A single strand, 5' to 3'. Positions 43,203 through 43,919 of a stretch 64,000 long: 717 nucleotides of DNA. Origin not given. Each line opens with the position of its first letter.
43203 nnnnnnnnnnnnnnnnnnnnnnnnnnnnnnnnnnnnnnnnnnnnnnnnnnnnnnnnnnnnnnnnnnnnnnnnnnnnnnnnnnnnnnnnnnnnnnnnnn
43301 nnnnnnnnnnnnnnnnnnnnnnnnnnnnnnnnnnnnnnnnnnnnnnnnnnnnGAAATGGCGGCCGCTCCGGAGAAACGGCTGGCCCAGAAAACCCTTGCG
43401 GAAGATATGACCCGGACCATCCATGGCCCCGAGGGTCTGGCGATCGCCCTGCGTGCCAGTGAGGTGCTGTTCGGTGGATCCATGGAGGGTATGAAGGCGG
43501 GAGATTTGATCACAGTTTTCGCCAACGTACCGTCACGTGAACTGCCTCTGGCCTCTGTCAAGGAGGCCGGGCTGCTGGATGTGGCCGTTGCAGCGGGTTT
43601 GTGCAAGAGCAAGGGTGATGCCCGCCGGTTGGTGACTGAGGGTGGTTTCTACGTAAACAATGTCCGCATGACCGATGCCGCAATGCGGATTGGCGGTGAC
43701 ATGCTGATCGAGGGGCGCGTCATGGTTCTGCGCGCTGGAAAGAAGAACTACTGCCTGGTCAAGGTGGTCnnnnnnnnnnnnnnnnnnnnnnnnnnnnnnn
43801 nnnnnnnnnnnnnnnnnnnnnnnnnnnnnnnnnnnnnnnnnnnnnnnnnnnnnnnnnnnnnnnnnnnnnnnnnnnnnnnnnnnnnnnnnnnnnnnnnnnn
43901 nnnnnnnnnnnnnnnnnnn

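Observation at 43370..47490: Degraded integrative island inserted in the 3-prime end of tyrS, with the displaced original tyrS tail retained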

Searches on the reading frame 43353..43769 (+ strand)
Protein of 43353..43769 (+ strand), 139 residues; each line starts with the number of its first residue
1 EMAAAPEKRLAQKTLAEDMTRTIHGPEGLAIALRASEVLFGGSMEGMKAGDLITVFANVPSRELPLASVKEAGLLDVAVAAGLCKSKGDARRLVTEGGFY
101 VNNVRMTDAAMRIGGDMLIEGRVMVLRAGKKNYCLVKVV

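Call 22: find_homologous_proteins(query=window:43353-43769:+, max_evalue=1e-10)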
Query window:43353-43769:+ (139 aa): 23 proteins with E <= 1e-10 among 58 candidates.
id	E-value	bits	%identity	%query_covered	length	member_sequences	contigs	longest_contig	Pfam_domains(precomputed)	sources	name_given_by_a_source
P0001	3.5e-66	239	81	100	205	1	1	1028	PF22421.2,PF00579.32,PF01479.31,PF16714.11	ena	-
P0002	1.1e-65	237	81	99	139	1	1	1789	PF22421.2,PF01479.31,PF16714.11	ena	-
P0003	9.8e-63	228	77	100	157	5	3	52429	PF22421.2,PF01479.31,PF16714.11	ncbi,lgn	-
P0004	9.5e-55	202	66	99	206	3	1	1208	PF22421.2,PF00579.32,PF01479.31,PF16714.11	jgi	jgi:tyrosyl-tRNA synthetase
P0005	1.7e-54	201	78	86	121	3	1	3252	PF22421.2,PF01479.31,PF16714.11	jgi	jgi:tyrosyl-tRNA synthetase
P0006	5.0e-54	200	67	100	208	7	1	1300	PF22421.2,PF00579.32,PF01479.31,PF16714.11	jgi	jgi:tyrosyl-tRNA synthetase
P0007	1.9e-53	198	66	100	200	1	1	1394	PF22421.2,PF00579.32,PF01479.31,PF16714.11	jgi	jgi:tyrosyl-tRNA synthetase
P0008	2.1e-42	162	64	83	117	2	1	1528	PF22421.2,PF01479.31,PF16714.11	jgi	jgi:tyrosyl-tRNA synthetase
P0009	2.3e-41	159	58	96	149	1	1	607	PF22421.2,PF01479.31,PF16714.11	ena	-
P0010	1.3e-40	156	56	99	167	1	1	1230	PF22421.2,PF00579.32,PF01479.31,PF16714.11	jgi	jgi:tyrosyl-tRNA synthetase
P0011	1.5e-40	156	61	90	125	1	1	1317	PF22421.2,PF01479.31,PF16714.11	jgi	-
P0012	2.0e-38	149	55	97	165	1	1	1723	PF22421.2,PF00579.32,PF01479.31,PF16714.11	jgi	jgi:tyrosyl-tRNA synthetase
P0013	9.0e-37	144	52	96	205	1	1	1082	PF22421.2,PF00579.32,PF01479.31,PF16714.11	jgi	-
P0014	2.9e-36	142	54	96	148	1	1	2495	PF22421.2,PF01479.31,PF16714.11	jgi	jgi:tyrosyl-tRNA synthetase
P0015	2.9e-35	139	49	99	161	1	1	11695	PF22421.2,PF01479.31,PF16714.11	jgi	jgi:tyrosyl-tRNA synthetase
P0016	5.5e-35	138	71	66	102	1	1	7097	PF22421.2,PF01479.31,PF16714.11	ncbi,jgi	jgi:tyrosyl-tRNA synthetase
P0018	2.2e-28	117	75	52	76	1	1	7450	PF22421.2,PF01479.31,PF16714.11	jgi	-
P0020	4.8e-27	112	45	100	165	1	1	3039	PF22421.2,PF01479.31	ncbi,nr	ncbi:MAG TPA: S4 domain-containing protein, partial [Opitutaceae bacterium]|nr:S4 domain-containing 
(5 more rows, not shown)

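Call 23: find_encoding_contigs(protein=P0015, flank=10000, max_places=4)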
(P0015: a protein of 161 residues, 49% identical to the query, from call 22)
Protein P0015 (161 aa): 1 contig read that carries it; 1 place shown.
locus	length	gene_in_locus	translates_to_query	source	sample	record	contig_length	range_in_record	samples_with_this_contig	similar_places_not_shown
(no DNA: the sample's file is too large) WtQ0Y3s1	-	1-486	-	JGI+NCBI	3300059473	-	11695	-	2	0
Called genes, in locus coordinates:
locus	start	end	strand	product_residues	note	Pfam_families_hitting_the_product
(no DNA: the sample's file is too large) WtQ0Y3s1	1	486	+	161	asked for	PF16714:TyrRSs_C (faint), PF22421:SYY_C-terminal, PF01479:S4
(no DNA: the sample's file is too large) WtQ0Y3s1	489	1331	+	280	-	PF03807:F420_oxidored, PF02153:PDH_N, PF20463:PDH_C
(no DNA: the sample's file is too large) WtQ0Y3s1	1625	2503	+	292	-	PF00800:PDT, PF01842:ACT (faint)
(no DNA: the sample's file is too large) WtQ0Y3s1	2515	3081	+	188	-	PF03190:Thioredox_DsbH, PF00085:Thioredoxin, PF13899:Thioredoxin_7, PF13098:Thioredoxin_2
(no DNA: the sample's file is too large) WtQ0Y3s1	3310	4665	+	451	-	PF04055:Radical_SAM, PF12544:LAM_C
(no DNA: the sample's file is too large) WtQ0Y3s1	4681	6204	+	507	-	PF07478:Dala_Dala_lig_C, PF00583:Acetyltransf_1, PF13673:Acetyltransf_10 (weak), PF13508:Acetyltransf_7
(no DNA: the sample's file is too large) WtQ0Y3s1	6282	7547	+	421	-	-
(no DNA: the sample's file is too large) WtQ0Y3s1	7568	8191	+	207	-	PF00702:Hydrolase, PF12710:HAD, PF13419:HAD_2, PF13242:Hydrolase_like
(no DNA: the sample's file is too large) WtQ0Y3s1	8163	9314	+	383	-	PF04015:DUF362, PF00037:Fer4 (faint), PF13237:Fer4_10 (weak), PF14697:Fer4_21 (weak), PF12838:Fer4_7 (weak), PF13187:Fer4_9 (weak), PF13484:Fer4_16 (faint)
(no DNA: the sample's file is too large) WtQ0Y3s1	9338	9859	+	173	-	PF04608:PgpA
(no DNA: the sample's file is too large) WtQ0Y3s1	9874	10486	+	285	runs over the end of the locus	PF00565:SNase, PF14520:HHH_5 (faint), PF12836:HHH_3, PF00633:HHH (weak)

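Call 24: find_encoding_contigs(protein=P0016, flank=10000, max_places=4)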
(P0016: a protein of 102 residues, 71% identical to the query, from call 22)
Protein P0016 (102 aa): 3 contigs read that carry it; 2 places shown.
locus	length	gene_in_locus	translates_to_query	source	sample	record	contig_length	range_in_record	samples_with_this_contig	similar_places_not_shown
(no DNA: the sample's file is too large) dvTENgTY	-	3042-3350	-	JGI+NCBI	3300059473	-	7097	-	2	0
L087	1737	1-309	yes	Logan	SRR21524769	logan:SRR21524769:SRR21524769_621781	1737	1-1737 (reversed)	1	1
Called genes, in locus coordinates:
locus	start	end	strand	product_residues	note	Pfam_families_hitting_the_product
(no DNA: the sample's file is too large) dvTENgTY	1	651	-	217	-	?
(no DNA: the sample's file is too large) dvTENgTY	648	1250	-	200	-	-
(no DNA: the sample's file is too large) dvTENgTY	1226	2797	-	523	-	PF04349:MdoG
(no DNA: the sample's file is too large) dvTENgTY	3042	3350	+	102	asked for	PF22421:SYY_C-terminal, PF16714:TyrRSs_C (faint), PF01479:S4 (weak)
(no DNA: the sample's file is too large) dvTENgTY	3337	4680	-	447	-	PF04389:Peptidase_M28, PF01546:Peptidase_M20 (weak)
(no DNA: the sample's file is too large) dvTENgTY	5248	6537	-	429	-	PF01029:NusB, PF22458:RsmF-B_ferredox, PF01189:Methyltr_RsmB-F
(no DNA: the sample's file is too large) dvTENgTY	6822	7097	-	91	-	?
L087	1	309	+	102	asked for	PF22421:SYY_C-terminal, PF16714:TyrRSs_C (faint), PF01479:S4 (weak)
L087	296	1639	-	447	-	PF04389:Peptidase_M28, PF01546:Peptidase_M20 (weak)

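Call 25: find_encoding_contigs(protein=P0018, flank=10000, max_places=4)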
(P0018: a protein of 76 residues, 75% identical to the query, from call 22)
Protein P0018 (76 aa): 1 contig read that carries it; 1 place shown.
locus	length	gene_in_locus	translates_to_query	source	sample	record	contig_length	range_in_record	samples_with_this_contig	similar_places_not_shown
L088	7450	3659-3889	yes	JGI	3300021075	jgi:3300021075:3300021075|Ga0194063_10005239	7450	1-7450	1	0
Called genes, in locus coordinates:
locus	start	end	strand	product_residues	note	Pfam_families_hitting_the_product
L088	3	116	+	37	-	?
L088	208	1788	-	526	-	PF09699:Paired_CXXCH_1 (faint), PF14522:Cytochrome_C7 (faint), PF14537:Cytochrom_c3_2 (faint), PF13435:Cytochrome_C554 (weak), PF13447:Multi-haem_cyto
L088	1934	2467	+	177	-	PF01325:Fe_dep_repress, PF09339:HTH_IclR (weak), PF01978:TrmB (faint), PF02742:Fe_dep_repr_C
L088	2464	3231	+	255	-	-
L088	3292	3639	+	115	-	-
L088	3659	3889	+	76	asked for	PF22421:SYY_C-terminal, PF16714:TyrRSs_C (faint), PF01479:S4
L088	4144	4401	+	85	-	PF13711:DUF4160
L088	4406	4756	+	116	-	PF10387:DUF2442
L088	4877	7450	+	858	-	?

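Call 27: find_encoding_contigs(protein=P0002, flank=10000, max_places=4)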
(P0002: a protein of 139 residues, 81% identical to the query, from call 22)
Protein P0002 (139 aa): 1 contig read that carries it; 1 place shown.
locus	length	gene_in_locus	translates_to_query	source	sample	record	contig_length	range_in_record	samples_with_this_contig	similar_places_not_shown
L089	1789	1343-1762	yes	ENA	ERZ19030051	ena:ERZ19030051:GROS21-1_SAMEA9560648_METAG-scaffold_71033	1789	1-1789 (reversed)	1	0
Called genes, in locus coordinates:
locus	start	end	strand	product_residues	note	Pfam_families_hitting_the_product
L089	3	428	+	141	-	?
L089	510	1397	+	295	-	-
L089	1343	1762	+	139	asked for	PF22421:SYY_C-terminal, PF16714:TyrRSs_C (faint), PF01479:S4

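Call 28: find_encoding_contigs(protein=P0005, flank=10000, max_places=4)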
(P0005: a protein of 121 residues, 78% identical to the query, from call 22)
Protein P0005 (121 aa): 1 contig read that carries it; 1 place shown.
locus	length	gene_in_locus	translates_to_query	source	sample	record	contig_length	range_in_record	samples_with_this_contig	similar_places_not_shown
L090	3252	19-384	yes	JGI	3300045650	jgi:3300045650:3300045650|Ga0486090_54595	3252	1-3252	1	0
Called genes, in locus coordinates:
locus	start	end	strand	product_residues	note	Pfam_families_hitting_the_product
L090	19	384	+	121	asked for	PF22421:SYY_C-terminal, PF16714:TyrRSs_C (faint), PF01479:S4 (weak)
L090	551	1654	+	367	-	PF01208:URO-D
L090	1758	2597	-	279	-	PF02311:AraC_binding, PF12833:HTH_18, PF00165:HTH_AraC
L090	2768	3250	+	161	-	?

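Call 35: find_related_loci(query=window:43353-43769:+, collection=metagenome_contigs, flank=10000)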
Query window:43353-43769:+ (139 aa) in metagenome_contigs; peptide patterns used: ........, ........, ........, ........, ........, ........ (x = any residue, [..] = any of these).
269 stretches matched a pattern; 50 encode a relative of the query (tblastn E <= 1e-3); 50 distinct loci.
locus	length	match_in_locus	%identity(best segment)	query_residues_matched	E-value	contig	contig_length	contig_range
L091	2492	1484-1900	95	1-139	8e-88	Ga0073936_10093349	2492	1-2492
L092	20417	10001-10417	89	1-139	1e-80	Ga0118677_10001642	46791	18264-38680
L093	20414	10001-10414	87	1-138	6e-79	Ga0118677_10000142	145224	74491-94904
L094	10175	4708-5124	82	1-139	2e-75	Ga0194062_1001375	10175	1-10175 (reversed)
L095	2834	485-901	81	1-139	3e-75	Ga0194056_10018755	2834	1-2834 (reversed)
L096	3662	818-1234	83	1-139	9e-75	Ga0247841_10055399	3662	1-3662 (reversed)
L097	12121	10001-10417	81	1-139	2e-74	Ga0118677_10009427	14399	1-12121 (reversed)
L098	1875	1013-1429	83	1-139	5e-77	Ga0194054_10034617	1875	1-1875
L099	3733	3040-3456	80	1-139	9e-74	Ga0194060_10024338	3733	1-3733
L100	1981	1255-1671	78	1-139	1e-75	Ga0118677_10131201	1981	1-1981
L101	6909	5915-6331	80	1-139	2e-71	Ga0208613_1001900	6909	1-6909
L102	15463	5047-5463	77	1-139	4e-69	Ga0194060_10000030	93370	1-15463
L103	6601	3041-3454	71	1-138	2e-58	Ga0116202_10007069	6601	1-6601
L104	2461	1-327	76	31-139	1e-53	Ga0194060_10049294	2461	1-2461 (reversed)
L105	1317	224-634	60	3-139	4e-52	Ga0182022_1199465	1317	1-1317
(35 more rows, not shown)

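Call 57: search_protein_families(library=pfam, max_evalue=0.01, proteins=[L088:2464-3231:+, L088:3292-3639:+, L088:1934-2467:+])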
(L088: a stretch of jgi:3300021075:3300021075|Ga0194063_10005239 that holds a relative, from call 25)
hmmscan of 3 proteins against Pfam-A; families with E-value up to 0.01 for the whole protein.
L088:2464-3231:+ (255 aa): 0 families

L088:3292-3639:+ (115 aa): 2 families
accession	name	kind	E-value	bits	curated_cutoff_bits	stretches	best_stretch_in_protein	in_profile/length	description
PF02167.20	Cytochrom_C1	-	0.0024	18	22.8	1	47-80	9-42/219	Cytochrome C1 family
PF05119.17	Terminase_4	-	0.0067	17.2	24.7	0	79-109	3-33/98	Phage terminase, small subunit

L088:1934-2467:+ (177 aa): 12 families
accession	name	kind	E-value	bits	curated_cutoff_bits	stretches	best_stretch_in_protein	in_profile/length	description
PF02742.21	Fe_dep_repr_C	-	6.6e-19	68.1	27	1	69-134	1-66/70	Iron dependent repressor, metal binding and dimerisation domain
PF01325.25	Fe_dep_repress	-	4.7e-14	52.8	26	1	8-64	2-58/60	Iron dependent repressor, N-terminal DNA binding domain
PF09339.16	HTH_IclR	-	2.2e-06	27.7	22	1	12-61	2-51/52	IclR helix-turn-helix domain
PF01978.25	TrmB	-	1.4e-05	25.3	25.6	1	22-61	18-55/68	Sugar-specific transcriptional regulator TrmB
PF12802.13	MarR_2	-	0.00044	20.8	27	1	20-59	12-51/61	MarR family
PF01047.28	MarR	-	0.0017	18.7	24.6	1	19-59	8-48/59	MarR family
PF13384.12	HTH_23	-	0.0022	18.2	24.6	1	19-51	10-40/50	Homeodomain-like domain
PF08279.18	HTH_11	-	0.0035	17.6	25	1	18-56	4-43/55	HTH domain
PF25213.1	HVO_A0261_N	-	0.0039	17.5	35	1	20-79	17-74/86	HVO_A0261 N-terminal domain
PF00392.27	GntR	-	0.005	16.9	27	1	31-60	27-56/64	Bacterial regulatory proteins, gntR family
PF24409.1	wHTH-PRTase_assc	-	0.0052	17.2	27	0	21-82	4-61/83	wHTH-PRTase associated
PF01022.26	HTH_5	-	0.0084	16.4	22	0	20-60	9-47/47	Bacterial regulatory protein, arsR family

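Call 68: find_related_loci(query=A3, collection=viral_contigs, flank=10000)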
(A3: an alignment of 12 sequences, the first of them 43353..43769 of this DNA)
Query A3 (139 aa) in viral_contigs; peptide patterns used: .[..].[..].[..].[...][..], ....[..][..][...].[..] (x = any residue, [..] = any of these).
20 stretches matched a pattern, but none encodes a relative of the query by tblastn (E <= 1e-3).

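Call 74: find_encoding_contigs(protein=P0014, flank=5000, max_places=3)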
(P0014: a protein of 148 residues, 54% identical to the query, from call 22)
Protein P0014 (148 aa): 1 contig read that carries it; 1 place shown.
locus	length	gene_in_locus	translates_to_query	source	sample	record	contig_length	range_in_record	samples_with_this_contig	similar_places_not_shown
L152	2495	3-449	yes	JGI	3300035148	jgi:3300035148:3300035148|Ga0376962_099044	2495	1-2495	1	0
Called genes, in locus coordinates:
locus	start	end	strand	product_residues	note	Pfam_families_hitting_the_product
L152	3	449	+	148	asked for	PF22421:SYY_C-terminal, PF16714:TyrRSs_C (faint), PF01479:S4 (weak)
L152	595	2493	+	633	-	?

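Call 75: find_encoding_contigs(protein=P0020, flank=5000, max_places=3)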
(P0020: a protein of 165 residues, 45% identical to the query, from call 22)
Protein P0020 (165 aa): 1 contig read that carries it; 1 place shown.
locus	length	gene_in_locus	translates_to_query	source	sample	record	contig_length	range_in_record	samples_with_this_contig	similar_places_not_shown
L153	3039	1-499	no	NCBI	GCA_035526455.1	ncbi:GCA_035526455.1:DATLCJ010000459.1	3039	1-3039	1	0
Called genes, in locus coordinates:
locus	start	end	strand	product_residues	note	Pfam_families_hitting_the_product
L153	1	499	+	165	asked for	PF22421:SYY_C-terminal, PF01479:S4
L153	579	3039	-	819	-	PF23500:DUF7133, PF13646:HEAT_2, PF13442:Cytochrome_CBB3 (faint)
